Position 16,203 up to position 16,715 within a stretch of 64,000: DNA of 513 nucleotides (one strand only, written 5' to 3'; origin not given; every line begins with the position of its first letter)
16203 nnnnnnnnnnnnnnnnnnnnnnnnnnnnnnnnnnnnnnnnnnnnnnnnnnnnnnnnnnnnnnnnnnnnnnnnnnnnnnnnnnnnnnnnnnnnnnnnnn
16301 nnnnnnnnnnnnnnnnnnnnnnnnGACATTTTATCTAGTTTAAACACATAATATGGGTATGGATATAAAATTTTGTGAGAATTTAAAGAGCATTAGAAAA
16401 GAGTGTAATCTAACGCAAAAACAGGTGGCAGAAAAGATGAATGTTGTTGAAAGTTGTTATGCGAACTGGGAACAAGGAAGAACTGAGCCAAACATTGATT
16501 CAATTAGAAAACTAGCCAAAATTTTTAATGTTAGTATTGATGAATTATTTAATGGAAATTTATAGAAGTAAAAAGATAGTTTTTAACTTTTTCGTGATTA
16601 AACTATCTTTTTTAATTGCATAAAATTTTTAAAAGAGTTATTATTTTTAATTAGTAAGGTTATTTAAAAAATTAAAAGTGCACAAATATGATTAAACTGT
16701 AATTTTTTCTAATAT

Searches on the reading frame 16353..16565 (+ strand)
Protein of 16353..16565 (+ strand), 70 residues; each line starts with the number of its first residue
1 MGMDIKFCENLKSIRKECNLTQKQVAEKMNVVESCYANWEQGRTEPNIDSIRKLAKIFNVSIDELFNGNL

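Call 62: search_protein_families(library=pfam, proteins=[window:16353-16565:+], max_evalue=0.001)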
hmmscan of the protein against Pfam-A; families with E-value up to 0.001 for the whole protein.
window:16353-16565:+ (70 aa): 4 families
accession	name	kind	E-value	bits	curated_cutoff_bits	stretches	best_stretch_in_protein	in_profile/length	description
PF01381.28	HTH_3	-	4.6e-16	59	23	1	11-65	1-55/55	Helix-turn-helix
PF12844.13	HTH_19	-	1.3e-13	51.1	30.2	1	9-69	2-62/64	Helix-turn-helix domain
PF13560.12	HTH_31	-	3.8e-08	34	27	1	11-64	6-60/64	Helix-turn-helix domain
PF13443.12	HTH_26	-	6.4e-06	26.8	22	1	10-66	1-58/63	Cro/C1-type HTH DNA-binding domain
